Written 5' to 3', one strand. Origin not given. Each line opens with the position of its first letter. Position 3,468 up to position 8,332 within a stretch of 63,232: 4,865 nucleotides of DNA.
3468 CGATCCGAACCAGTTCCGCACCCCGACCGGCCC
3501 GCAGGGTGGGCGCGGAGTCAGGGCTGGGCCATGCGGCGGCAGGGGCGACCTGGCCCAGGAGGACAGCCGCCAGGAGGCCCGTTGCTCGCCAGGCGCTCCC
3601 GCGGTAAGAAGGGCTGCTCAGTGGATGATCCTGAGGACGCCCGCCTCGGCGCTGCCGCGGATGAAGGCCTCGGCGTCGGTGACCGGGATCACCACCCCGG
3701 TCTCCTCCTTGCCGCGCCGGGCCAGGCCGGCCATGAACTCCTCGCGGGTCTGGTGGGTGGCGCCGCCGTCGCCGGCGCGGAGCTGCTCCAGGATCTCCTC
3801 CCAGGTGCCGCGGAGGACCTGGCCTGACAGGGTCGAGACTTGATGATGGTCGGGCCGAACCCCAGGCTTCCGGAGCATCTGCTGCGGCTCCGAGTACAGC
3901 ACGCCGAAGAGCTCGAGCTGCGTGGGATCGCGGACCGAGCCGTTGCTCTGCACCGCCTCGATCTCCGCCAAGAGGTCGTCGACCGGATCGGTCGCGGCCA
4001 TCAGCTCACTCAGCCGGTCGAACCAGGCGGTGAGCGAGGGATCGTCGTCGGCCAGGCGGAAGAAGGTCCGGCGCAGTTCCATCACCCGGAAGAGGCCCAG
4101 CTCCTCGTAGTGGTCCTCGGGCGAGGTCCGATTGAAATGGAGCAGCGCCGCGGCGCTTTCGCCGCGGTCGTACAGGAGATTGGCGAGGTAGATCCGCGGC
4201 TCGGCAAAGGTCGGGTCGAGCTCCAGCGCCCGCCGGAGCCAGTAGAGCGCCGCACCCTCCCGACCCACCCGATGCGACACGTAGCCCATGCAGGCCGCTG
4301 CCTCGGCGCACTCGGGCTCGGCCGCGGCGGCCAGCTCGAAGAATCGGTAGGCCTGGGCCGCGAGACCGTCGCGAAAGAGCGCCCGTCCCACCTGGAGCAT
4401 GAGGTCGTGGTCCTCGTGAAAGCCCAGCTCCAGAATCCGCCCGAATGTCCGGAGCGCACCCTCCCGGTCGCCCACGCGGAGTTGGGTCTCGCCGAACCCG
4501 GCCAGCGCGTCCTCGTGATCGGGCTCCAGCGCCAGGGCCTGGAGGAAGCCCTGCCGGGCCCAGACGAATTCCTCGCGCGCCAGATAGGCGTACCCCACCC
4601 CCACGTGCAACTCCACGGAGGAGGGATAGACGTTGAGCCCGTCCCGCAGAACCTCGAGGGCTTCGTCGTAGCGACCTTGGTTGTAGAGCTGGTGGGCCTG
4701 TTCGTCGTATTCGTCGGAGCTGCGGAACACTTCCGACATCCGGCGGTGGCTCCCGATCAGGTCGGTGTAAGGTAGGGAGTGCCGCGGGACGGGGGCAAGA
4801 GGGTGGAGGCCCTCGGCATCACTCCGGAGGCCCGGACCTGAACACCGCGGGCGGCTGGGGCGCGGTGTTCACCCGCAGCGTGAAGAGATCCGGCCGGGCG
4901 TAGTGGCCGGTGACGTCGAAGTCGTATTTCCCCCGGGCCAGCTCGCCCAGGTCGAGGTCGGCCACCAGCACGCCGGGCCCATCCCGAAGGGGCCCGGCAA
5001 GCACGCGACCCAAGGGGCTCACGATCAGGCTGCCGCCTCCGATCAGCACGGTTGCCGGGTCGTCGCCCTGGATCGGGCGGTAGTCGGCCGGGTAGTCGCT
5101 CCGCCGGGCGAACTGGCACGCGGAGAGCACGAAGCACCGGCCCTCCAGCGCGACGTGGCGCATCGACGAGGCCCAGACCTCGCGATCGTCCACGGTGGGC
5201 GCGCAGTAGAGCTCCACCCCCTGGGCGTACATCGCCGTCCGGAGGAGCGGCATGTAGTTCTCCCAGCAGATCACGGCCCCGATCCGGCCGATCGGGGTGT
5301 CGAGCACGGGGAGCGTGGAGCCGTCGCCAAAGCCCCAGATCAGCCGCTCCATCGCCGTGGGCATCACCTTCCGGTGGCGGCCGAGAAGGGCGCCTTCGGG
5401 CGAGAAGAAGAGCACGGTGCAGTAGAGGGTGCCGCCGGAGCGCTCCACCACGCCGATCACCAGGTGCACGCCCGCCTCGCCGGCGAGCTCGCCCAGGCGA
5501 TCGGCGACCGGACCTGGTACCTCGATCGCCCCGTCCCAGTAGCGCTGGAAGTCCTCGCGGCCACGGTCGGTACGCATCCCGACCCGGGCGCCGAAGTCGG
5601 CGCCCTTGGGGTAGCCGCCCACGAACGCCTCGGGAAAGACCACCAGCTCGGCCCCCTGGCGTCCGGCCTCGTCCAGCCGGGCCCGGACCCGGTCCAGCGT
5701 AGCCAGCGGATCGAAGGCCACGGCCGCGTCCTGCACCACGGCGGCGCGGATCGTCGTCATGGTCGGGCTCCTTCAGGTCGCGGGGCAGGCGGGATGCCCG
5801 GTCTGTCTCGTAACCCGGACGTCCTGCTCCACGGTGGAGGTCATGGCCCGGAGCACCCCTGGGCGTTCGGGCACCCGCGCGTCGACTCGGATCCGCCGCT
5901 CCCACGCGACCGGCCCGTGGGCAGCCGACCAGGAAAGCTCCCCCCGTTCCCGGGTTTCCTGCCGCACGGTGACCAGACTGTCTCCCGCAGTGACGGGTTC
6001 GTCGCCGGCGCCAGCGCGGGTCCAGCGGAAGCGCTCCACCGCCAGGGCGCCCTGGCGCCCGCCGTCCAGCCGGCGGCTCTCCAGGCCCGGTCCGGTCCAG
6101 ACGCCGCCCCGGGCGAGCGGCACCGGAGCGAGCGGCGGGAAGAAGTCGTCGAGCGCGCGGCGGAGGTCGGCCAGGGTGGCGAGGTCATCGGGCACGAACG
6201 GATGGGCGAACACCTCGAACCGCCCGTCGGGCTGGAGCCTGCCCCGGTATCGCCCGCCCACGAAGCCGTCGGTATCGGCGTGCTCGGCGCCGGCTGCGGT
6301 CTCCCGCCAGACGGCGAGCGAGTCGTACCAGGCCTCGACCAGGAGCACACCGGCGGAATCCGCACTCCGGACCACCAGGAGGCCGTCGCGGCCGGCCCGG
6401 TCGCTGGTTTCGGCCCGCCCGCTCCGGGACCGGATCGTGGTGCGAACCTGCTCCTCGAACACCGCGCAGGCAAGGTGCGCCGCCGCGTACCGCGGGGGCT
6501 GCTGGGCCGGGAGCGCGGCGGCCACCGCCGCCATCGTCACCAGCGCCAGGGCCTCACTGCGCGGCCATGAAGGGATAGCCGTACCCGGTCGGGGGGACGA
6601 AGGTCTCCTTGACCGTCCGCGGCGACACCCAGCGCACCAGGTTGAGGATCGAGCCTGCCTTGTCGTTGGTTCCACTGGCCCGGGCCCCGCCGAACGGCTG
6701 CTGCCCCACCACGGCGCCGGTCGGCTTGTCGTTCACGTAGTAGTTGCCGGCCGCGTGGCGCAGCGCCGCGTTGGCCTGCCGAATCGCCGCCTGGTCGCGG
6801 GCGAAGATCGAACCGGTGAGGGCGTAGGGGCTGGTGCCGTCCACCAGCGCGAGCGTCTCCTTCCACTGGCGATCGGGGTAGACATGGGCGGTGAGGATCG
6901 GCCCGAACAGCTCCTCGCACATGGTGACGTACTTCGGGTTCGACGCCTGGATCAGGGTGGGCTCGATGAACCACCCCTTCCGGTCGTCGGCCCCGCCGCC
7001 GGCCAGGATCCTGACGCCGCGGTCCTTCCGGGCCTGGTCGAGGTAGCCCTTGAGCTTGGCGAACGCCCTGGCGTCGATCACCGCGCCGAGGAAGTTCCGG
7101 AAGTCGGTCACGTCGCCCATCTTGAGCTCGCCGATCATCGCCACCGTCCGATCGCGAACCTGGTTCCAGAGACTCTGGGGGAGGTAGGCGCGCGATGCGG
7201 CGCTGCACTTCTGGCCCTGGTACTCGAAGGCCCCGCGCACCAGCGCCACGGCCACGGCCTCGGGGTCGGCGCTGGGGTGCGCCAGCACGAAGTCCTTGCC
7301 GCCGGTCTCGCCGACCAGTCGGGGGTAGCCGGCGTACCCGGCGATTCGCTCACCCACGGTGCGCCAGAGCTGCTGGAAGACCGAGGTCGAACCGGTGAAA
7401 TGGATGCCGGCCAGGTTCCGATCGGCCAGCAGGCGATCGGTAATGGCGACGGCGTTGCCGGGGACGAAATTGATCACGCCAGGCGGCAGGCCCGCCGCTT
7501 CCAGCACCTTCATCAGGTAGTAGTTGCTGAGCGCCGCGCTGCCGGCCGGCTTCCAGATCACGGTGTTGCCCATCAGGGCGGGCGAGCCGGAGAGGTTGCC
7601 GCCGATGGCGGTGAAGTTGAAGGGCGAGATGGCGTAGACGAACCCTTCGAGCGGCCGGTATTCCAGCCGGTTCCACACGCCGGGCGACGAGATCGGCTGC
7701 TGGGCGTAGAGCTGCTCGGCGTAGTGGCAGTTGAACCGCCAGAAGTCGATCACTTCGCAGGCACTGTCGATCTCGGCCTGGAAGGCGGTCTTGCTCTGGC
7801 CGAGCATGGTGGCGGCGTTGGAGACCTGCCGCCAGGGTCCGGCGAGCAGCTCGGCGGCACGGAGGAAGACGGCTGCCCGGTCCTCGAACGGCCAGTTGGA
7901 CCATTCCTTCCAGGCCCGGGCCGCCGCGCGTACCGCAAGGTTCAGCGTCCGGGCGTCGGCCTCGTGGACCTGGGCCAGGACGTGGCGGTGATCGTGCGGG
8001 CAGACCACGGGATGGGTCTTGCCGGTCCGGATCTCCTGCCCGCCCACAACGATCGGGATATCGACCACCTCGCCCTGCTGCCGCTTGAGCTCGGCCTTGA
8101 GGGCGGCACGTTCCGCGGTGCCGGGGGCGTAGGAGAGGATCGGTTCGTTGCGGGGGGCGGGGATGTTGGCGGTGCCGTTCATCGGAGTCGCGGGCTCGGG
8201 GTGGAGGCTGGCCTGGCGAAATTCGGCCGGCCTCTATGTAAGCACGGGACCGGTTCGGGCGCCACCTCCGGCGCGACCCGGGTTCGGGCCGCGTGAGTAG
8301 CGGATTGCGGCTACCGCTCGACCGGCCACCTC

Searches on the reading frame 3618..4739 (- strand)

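Call 55: search_protein_families(library=pfam, proteins=[window:3618-4739:-], max_evalue=0.00001)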
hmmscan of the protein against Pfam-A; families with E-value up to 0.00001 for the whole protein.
window:3618-4739:- (373 aa): 7 families
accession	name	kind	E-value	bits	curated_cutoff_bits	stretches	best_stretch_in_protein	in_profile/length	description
PF07719.23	TPR_2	-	8.4e-15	54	27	0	11-40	4-33/34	Tetratricopeptide repeat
PF14559.12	TPR_19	-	1.2e-14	54.8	25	0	162-209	8-55/68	Tetratricopeptide repeat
PF13414.12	TPR_11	-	3.4e-13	49.5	26.8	0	16-53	2-39/42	TPR repeat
PF13431.12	TPR_17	-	2.4e-11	43.4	24.4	0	168-199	2-33/34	Tetratricopeptide repeat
PF00515.34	TPR_1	-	5.1e-11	42.4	27.8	0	15-39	8-32/34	Tetratricopeptide repeat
PF13428.12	TPR_14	-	6e-10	39.3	23.5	0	10-46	3-39/44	Tetratricopeptide repeat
PF13432.12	TPR_16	-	4.7e-08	33.8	32.7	0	14-73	3-62/65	Tetratricopeptide repeat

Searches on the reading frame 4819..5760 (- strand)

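Call 55: search_protein_families(library=pfam, proteins=[window:4819-5760:-], max_evalue=0.00001)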
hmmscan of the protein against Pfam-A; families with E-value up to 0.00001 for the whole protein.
window:4819-5760:- (313 aa): 1 family
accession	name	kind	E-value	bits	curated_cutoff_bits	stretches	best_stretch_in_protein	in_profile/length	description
PF00795.27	CN_hydrolase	-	4e-57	193.9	23.2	1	5-276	1-253/256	Carbon-nitrogen hydrolase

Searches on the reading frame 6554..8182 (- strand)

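Call 55: search_protein_families(library=pfam, proteins=[window:6554-8182:-], max_evalue=0.00001)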
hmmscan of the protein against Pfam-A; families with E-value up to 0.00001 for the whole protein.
window:6554-8182:- (542 aa): 1 family
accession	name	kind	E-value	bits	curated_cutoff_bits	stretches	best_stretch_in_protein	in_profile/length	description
PF00171.27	Aldedh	-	8.8e-96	321.7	23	1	55-511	7-449/461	Aldehyde dehydrogenase family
